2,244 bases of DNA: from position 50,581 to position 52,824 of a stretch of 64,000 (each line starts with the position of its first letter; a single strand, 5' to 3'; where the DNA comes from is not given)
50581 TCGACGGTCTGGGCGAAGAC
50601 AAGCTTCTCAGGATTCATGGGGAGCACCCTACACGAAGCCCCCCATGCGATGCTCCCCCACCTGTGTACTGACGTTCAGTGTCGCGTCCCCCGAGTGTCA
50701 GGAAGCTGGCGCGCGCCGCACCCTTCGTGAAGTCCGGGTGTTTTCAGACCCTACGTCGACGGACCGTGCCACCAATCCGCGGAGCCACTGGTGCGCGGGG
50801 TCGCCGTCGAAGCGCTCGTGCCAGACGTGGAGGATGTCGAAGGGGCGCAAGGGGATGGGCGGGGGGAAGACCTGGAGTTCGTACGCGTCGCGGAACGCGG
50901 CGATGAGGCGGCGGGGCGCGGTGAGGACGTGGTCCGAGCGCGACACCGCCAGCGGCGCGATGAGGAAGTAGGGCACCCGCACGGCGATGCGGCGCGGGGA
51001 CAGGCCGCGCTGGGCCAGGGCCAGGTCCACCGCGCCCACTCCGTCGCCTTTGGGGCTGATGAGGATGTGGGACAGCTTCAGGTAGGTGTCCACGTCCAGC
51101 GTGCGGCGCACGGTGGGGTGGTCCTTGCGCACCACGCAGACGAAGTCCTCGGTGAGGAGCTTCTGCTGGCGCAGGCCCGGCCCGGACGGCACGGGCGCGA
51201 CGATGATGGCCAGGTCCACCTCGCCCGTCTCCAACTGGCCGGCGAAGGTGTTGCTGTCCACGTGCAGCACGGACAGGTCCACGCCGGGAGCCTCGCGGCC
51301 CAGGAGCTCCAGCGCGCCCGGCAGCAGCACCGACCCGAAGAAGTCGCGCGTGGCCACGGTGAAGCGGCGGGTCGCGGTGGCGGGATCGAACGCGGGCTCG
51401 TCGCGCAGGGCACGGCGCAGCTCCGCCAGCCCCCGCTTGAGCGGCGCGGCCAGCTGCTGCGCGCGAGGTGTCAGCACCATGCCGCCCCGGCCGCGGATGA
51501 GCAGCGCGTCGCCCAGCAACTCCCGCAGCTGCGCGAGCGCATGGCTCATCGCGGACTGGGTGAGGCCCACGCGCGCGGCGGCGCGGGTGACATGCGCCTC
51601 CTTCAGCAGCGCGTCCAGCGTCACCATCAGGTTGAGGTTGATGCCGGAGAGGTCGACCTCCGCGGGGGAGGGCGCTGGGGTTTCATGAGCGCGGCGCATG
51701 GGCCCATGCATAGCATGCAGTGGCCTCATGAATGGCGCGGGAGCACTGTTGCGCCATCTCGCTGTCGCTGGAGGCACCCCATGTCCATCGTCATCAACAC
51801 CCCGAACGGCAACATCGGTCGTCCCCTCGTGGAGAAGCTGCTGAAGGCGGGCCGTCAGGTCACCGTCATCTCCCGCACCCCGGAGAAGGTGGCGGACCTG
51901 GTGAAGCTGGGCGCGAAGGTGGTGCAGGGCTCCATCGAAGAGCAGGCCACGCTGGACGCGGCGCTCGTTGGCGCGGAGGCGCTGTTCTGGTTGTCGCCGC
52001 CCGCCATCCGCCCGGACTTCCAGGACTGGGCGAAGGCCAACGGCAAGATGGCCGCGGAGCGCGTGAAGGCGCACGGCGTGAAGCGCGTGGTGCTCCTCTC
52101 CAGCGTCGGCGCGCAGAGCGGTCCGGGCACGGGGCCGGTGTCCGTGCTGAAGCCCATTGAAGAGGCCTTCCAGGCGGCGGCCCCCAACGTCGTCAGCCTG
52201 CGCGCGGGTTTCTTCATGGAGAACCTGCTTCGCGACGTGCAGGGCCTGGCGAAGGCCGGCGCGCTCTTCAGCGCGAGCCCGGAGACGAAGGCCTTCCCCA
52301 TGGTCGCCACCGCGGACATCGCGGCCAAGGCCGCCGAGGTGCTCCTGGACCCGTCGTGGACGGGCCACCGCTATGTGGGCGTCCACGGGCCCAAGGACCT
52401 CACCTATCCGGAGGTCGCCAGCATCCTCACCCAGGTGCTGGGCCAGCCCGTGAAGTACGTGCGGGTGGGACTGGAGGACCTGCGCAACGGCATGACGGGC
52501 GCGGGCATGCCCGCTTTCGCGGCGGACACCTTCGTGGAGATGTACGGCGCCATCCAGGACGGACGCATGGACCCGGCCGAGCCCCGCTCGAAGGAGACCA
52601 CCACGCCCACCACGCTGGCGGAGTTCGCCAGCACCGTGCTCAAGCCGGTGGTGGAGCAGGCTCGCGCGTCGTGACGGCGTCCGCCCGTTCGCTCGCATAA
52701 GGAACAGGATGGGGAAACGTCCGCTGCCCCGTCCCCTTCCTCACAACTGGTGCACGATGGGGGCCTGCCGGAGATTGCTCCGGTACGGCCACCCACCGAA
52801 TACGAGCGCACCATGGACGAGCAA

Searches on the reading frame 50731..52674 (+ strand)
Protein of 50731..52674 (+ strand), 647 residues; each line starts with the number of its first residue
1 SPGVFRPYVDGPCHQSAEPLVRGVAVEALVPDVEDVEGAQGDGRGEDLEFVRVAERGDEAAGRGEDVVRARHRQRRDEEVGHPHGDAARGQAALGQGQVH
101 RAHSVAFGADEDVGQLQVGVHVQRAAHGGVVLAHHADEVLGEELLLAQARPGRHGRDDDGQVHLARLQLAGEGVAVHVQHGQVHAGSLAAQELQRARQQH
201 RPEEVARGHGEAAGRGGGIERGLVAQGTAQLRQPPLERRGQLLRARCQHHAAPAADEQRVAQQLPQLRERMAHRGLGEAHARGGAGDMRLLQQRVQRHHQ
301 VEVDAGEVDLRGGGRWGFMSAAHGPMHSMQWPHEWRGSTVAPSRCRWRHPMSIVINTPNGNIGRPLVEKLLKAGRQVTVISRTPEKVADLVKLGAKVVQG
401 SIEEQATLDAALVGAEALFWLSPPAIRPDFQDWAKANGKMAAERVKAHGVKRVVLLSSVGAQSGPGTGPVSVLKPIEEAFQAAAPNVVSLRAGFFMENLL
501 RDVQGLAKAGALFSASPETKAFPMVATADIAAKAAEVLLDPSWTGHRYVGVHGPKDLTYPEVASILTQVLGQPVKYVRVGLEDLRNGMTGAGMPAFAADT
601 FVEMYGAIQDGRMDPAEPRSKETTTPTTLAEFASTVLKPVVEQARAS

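Call 65: search_protein_families(library=pfam, proteins=[window:50731-52674:+], max_evalue=0.0001)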
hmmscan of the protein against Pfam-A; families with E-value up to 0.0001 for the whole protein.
window:50731-52674:+ (647 aa): 3 families
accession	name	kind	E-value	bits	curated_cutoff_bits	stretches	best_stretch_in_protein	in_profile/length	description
PF05368.20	NmrA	-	1e-18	68.5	27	1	353-632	5-297/298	NmrA-like family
PF13460.12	NAD_binding_10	-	9.2e-17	61.9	27.2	1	359-476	3-120/184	NAD(P)H-binding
PF02254.24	TrkA_N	-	5e-06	27.2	23.8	1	360-412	7-59/116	TrkA-N domain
